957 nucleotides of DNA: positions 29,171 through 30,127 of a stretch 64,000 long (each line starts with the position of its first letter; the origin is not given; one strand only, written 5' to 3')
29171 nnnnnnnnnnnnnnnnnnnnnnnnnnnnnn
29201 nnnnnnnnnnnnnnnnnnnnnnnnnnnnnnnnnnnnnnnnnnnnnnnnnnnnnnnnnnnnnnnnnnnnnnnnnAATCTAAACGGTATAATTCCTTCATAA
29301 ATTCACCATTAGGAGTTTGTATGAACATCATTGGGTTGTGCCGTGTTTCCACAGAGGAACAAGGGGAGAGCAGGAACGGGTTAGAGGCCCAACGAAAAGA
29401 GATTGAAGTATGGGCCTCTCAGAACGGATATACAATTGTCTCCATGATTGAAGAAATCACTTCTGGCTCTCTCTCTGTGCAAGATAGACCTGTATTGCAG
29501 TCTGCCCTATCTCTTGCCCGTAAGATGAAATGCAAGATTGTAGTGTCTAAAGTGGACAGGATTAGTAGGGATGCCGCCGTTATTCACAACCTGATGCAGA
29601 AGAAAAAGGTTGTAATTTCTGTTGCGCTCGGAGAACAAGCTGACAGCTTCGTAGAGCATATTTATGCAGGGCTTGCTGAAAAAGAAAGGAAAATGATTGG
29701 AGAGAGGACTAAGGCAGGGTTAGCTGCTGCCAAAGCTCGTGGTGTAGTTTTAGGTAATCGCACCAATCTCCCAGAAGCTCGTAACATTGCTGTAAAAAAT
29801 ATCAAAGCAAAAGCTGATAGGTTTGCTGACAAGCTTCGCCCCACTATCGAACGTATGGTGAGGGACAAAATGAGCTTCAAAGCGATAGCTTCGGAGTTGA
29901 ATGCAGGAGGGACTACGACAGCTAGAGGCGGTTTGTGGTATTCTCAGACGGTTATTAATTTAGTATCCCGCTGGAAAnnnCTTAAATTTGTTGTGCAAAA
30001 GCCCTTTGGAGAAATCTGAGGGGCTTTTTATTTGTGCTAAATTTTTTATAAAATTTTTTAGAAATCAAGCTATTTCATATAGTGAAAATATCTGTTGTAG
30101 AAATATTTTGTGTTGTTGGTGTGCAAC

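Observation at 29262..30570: Serine recombinase framed by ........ motifs: candidate recombination or invertible-switch sites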

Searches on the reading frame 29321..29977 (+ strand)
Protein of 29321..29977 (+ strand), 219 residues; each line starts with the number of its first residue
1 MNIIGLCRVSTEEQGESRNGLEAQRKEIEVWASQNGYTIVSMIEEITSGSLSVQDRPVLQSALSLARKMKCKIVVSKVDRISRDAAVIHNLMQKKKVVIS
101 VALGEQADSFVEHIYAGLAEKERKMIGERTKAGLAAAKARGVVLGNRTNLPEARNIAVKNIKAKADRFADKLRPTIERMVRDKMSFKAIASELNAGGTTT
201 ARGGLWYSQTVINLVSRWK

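Call 5: search_protein_families(library=pfam, proteins=[window:29321-29977:+], max_evalue=0.01)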
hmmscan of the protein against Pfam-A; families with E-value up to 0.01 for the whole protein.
window:29321-29977:+ (219 aa): 3 families
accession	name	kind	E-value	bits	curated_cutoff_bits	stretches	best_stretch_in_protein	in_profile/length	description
PF00239.26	Resolvase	-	2.1e-26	93.2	23.3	1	3-142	1-144/145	Resolvase, N terminal domain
PF13936.12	HTH_38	-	0.00038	20.6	27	0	171-194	8-31/44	Helix-turn-helix domain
PF07508.19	Recombinase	-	0.0011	19.6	21.1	1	178-215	12-49/102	Recombinase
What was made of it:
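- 29321..29980 (+): Small serine recombinase gene, 219 aa, with RBS AGGAG at 29311-29315. Pfam Resolvase 2e-26 plus weak PF07508 (call 5).
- On Small serine recombinases (resolvase/invertase superfamily): Pfam PF00239 2e-26 (call 5).
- On Large serine integrases: 219 aa. Only a weak partial PF07508 match at residues 178-215 (call 5).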

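Call 12: search_dna_similar(query=window:29321-29977:+, collection=phages, mode=protein, max_rows=30)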
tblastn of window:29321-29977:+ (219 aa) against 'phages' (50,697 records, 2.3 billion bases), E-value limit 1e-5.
Records with a match: 383; places in all: 383; records where one place covers at least 80% of the query: 192.
Best place of each record, by identity: <60% 383.
By first word of the organism name: Escherichia 136; Ralstonia 93; Mycobacterium 40; Klebsiella 22; Mycolicibacterium 11; Yersinia 10; Vibrio 7; Cellulophaga 7; Bacteriophage 7; Campylobacter 5; and 25 more.
By host as written in the record: Ralstonia solanacearum 66; - 44; Escherichia coli 36; Mycobacterium smegmatis mc2 155 25; Escherichia coli K-12 MG1655 18; Klebsiella pneumoniae 17; Mycolicibacterium aichiense 11; Escherichia sp. 6; and 101 more.
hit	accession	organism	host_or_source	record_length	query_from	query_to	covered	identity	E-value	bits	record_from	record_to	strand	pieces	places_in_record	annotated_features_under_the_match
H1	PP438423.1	Microcystis phage Mwe-JY31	Microcystis wesenbergii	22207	2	214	97%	40.2%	2e-28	117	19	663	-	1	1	hypothetical protein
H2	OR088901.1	Arthrobacter phage 1191A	Arthrobacter sp. c7_119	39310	1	214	98%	33.2%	4e-19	91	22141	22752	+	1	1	DNA invertase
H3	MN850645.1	Escherichia phage outra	Escherichia coli K-12 MG1655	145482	1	217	99%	31.5%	2e-18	89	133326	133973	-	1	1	hypothetical protein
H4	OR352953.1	Escherichia phage AV123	Escherichia coli ESBL012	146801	1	217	99%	31.5%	2e-18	89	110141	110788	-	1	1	hypothetical protein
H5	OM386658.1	Escherichia phage vB_EcoM_ESCO32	Escherichia coli DH5a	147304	1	217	99%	31.5%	2e-18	89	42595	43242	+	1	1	putative recombinase/resolvase family protein/DNA invertase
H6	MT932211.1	Escherichia phage VEcB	Escherichia coli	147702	1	217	99%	31.5%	2e-18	89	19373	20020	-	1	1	hypothetical protein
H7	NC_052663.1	Escherichia phage VEcB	Escherichia coli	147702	1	217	99%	31.5%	2e-18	89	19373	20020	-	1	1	DNA invertase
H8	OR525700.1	Escherichia phage vB-Eco-KMB37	Escherichia coli DH5[alpha]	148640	1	217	99%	31.5%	2e-18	89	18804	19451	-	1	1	serine recombinase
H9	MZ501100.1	Escherichia phage PaulScherrer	Escherichia coli K-12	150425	1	217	99%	31.5%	2e-18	89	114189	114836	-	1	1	putative site-specific recombinase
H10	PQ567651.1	Escherichia phage cardinal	Escherichia coli E008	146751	1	217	99%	31.5%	3e-18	88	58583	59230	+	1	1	hypothetical protein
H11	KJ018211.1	Shewanella sp. phage 1/40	Baltic Sea ice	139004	1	217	99%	31.3%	1e-15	81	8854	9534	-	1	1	Ser recombinase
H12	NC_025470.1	Shewanella sp. phage 1/40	Baltic Sea ice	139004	1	217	99%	31.3%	1e-15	81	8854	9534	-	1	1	DNA invertase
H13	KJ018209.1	Shewanella sp. phage 1/4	Baltic Sea ice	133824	1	217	99%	31.3%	2e-15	80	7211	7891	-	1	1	Ser recombinase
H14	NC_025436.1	Shewanella sp. phage 1/4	Baltic Sea ice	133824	1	217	99%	31.3%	2e-15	80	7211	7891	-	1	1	DNA invertase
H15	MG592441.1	Vibrio phage 1.063.O._10N.261.45.C7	Vibrio lentus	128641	1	204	93%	33.2%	6e-23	101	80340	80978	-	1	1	resolvase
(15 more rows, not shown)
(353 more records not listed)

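Call 13: find_related_loci(query=window:29321-29977:+, collection=viral_contigs, flank=6000)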
Query window:29321-29977:+ (219 aa) in viral_contigs; peptide patterns used: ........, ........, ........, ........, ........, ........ (x = any residue, [..] = any of these).
26 stretches matched a pattern; 9 encode a relative of the query (tblastn E <= 1e-3); 9 distinct loci.
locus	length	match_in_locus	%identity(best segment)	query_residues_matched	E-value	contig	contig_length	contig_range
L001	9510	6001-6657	100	1-219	2e-146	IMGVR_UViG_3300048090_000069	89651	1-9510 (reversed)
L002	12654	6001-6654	73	2-219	5e-107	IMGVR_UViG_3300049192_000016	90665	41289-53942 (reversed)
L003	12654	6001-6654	61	2-219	3e-89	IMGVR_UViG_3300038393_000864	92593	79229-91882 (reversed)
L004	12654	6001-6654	60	2-219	1e-88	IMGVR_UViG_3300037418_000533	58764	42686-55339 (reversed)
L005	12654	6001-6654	62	2-219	1e-85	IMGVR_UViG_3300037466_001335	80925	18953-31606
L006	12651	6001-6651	57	2-218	4e-82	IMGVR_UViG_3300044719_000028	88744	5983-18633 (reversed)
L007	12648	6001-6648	48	3-219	7e-60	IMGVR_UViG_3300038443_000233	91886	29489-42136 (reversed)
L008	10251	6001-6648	48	3-219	7e-60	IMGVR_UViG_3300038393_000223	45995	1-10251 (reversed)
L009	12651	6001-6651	57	2-218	3e-80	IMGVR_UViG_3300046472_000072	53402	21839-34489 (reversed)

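Call 18: find_related_loci(query=window:29321-29977:+, collection=genome_contigs, flank=8000)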
Query window:29321-29977:+ (219 aa) in genome_contigs; peptide patterns used: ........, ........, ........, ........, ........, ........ (x = any residue, [..] = any of these).
90 stretches matched a pattern; 5 encode a relative of the query (tblastn E <= 1e-3); 5 distinct loci.
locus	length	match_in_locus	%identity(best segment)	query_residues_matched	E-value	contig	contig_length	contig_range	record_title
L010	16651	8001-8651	40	2-215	2e-44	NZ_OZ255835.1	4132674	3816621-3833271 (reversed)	MAG: Lichenicoccus sp. isolate 34967df6-17dc-47d7-a1e3-b36c4fd18c6d chromosome 1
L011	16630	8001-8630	36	4-215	1e-33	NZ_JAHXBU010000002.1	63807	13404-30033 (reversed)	Cesiribacter sp. SM1 Scaffold27, whole genome shotgun sequence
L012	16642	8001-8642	36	4-218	5e-30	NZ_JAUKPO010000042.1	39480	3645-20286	Rhodocytophaga aerolata strain KACC 12507 NODE_42_length_39480_cov_92.954471, whole genome shotgun sequence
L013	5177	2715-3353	36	4-217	3e-30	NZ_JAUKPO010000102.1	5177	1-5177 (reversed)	Rhodocytophaga aerolata strain KACC 12507 NODE_102_length_5177_cov_84.395353, whole genome shotgun sequence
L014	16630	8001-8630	36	4-215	3e-28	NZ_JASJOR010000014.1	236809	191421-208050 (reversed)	Xanthocytophaga flavus strain NT2B1 NODE_14_length_236809_cov_24.867540, whole genome shotgun sequence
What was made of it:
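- No relative above 40% identity was found in 185,579 bacterial species genomes (call 18).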

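Call 19: search_protein_families(library=phrogs, proteins=[window:29321-29977:+], max_evalue=0.001)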
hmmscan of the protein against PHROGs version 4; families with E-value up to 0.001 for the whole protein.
window:29321-29977:+ (219 aa): 2 families
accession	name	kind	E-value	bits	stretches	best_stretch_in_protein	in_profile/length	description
phrog_125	-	DNA, RNA and nucleotide metabolism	2.6e-31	110.1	1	1-201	20-197/254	DNA invertase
phrog_95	-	integration and excision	7.2e-26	91.9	1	1-145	88-241/651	integrase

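Call 22: search_solved_structures(query=window:29321-29977:+, max_evalue=0.001, show_alignments=2)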
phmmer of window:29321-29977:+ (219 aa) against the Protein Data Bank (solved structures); distinct sequences matched with E-value up to 0.001: 5.
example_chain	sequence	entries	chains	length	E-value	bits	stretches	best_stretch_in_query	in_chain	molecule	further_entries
4m6f_A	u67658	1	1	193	2.4e-07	34.1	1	44-154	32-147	DNA-invertase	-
3uj3_X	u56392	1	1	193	4.7e-07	33.1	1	45-153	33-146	DNA-invertase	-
2r0q_C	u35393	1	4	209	7.1e-05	26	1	28-146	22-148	Putative transposon Tn552 DNA-invertase bin3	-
1zr2_A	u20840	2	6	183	0.00016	24.8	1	45-151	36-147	Transposon gamma-delta resolvase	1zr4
1gdt_A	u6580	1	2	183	0.00077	22.6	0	46-150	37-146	PROTEIN (GAMMA DELTA RESOLVASE)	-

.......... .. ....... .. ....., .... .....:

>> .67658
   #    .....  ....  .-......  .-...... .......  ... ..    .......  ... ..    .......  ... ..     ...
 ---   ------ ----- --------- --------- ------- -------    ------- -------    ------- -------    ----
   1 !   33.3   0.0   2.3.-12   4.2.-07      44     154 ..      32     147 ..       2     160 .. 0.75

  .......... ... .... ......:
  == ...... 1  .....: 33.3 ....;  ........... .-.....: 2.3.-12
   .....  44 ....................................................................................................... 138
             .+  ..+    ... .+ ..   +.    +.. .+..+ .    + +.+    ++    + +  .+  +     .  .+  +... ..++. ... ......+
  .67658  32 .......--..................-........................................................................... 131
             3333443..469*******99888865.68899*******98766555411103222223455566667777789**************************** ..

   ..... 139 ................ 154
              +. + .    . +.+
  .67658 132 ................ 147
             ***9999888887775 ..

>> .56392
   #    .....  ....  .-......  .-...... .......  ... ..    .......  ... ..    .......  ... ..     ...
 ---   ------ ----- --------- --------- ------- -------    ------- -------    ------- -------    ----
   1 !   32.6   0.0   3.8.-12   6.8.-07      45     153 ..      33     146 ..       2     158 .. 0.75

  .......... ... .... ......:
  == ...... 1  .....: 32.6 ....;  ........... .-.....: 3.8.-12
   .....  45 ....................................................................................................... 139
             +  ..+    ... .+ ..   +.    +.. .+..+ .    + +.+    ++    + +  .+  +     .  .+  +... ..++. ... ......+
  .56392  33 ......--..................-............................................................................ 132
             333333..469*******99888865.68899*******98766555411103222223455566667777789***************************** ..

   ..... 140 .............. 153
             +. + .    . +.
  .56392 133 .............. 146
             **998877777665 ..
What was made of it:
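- Closest known: Tn3 / gamma-delta resolvase with res. Different: Sequence similarity is weak (E about 1e-4, call 22).
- Closest known: Hin / Gin / Cin DNA invertases with hix / gix / cix sites. Same: Best sequence match among solved structures is Gin (2e-7, call 22).
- The recombinase is distantly related to Gin (call 22).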

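Call 30: find_related_loci(query=A1, collection=metagenome_contigs, flank=5000)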
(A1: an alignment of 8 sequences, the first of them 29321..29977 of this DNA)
Query A1 (219 aa) in metagenome_contigs; peptide patterns used: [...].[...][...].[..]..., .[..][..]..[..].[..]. (x = any residue, [..] = any of these).
600 stretches matched a pattern (row limit reached: there are more); 392 encode a relative of the query (tblastn E <= 1e-3); the best 80 are kept; 80 distinct loci.
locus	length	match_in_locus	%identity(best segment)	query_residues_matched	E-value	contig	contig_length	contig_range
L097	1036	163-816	61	2-219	5e-91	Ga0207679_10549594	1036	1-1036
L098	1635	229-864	51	6-217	2e-65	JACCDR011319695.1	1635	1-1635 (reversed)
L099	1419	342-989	48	3-219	6e-64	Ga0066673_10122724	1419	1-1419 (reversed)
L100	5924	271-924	44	3-217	4e-47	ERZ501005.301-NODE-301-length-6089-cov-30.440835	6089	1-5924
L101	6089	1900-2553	44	3-217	4e-47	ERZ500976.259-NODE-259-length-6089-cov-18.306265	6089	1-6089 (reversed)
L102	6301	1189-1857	41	1-219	1e-46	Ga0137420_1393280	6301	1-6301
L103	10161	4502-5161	44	4-217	5e-46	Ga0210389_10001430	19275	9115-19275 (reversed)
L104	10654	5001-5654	44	1-217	1e-44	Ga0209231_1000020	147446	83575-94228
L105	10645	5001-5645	43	4-217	9e-45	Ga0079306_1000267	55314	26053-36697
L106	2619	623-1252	45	3-219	4e-44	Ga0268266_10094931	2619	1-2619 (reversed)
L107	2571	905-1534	45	3-219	4e-44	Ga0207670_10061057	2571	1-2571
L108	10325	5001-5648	44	3-217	8e-44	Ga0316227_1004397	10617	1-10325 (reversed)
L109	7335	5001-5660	43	4-217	7e-44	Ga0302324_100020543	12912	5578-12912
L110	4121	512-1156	44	4-212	3e-43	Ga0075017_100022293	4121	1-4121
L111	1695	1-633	43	12-217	1e-43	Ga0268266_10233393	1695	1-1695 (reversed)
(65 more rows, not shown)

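Call 36: search_protein_families(library=ncbifam, proteins=[window:29321-29977:+, L006:5293-5910:+, L004:5466-5933:+, L009:5475-5927:+], max_evalue=0.01)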
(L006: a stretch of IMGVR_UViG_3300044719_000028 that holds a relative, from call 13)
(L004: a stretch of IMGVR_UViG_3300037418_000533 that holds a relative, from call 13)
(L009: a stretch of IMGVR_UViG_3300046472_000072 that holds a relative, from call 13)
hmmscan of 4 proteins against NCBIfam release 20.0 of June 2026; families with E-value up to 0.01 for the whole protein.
window:29321-29977:+ (219 aa): 6 families
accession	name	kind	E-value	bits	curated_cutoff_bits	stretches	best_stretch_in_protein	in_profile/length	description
NF009949.0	PRK13413.1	equivalog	1.1e-15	57.8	272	1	3-173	2-170/203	master DNA invertase Mpi family serine-type recombinase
NF033518.0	transpos_IS607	equivalog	7.9e-10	38.6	110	1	3-109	56-158/187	IS607 family transposase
NF049883.1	resolv_YneB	equivalog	1.6e-09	37.5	175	1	5-198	4-194/211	YneB family resolvase-like protein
NF041201.1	recomb_XisF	equivalog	2.5e-09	36.6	375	1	4-139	2-138/465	fdxN element excision recombinase XisF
NF047344.1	SCCmet_CcrA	equivalog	2.2e-06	27.1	700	1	3-141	4-146/442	cassette chromosome recombinase CcrA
NF047343.1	SCCmet_CcrB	equivalog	2.1e-05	23.4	900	1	6-155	12-166/542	cassette chromosome recombinase CcrB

L006:5293-5910:+ (206 aa): 3 families
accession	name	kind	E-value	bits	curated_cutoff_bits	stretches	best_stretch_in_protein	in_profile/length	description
NF033518.0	transpos_IS607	equivalog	1.3e-05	24.8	110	1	8-96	49-134/187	IS607 family transposase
NF049883.1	resolv_YneB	equivalog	1.9e-05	24.2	175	1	14-98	1-87/211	YneB family resolvase-like protein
NF047343.1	SCCmet_CcrB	equivalog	0.00013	20.7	900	1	11-119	5-117/542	cassette chromosome recombinase CcrB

L004:5466-5933:+ (156 aa): 1 family
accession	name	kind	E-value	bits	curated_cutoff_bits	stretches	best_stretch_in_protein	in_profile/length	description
NF058586.1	HNHNucHlpB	equivalog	0.0093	16.4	130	0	11-47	12-49/99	HNH nuclease-like protein HlpB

L009:5475-5927:+ (151 aa): 1 family
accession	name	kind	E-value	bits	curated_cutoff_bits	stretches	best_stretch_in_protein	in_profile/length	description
NF058586.1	HNHNucHlpB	equivalog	0.0024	18.3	130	1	13-41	19-49/99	HNH nuclease-like protein HlpB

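Call 37: search_protein_families(library=pfam, proteins=[L006:5293-5910:+, L004:5466-5933:+, L009:5475-5927:+, L003:5472-5933:+, L002:4748-5944:+], max_evalue=0.01)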
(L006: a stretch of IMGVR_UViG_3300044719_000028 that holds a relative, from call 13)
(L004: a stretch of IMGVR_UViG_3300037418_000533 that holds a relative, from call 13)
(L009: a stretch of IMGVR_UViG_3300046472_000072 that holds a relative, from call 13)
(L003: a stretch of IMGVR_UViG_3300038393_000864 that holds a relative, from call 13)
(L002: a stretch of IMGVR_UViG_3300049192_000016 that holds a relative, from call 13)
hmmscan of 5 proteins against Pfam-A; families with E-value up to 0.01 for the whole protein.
L006:5293-5910:+ (206 aa): 1 family
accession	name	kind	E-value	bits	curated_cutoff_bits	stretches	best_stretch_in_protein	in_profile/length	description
PF00239.26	Resolvase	-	4.5e-11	43.5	23.3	1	15-133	1-123/145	Resolvase, N terminal domain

L004:5466-5933:+ (156 aa): 3 families
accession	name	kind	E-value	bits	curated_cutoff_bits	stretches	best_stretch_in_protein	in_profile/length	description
PF07508.19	Recombinase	-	0.00021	21.9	21.1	1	112-144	16-48/102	Recombinase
PF14279.12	HNH_5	-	0.00058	20.2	27.5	1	11-45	1-43/56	HNH endonuclease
PF01844.29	HNH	-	0.0038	17.8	21.4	0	13-47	3-46/47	HNH endonuclease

L009:5475-5927:+ (151 aa): 4 families
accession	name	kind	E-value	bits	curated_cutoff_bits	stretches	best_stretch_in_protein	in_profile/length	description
PF07508.19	Recombinase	-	7.5e-05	23.4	21.1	1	96-138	6-48/102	Recombinase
PF14279.12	HNH_5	-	0.00016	22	27.5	1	14-39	14-43/56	HNH endonuclease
PF01844.29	HNH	-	0.00048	20.7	21.4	1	7-41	3-46/47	HNH endonuclease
PF24625.1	DUF7626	-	0.0035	17.5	27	0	98-148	7-52/55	Domain of unknown function (DUF7626)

L003:5472-5933:+ (154 aa): 3 families
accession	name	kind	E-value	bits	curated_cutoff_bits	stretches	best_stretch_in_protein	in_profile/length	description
PF07508.19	Recombinase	-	0.00067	20.3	21.1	1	103-139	13-49/102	Recombinase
PF14279.12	HNH_5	-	0.0011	19.3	27.5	1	5-39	1-43/56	HNH endonuclease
PF01844.29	HNH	-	0.0065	17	21.4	0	5-41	1-46/47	HNH endonuclease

L002:4748-5944:+ (399 aa): 3 families
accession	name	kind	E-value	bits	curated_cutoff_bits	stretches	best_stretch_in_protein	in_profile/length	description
PF14279.12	HNH_5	-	6.1e-08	32.9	27.5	1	329-376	1-48/56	HNH endonuclease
PF01844.29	HNH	-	9.5e-07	29.3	21.4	1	329-373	1-46/47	HNH endonuclease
PF02945.21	Endonuclease_7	-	0.00026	21.2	23.6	1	309-370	6-62/82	Recombination endonuclease VII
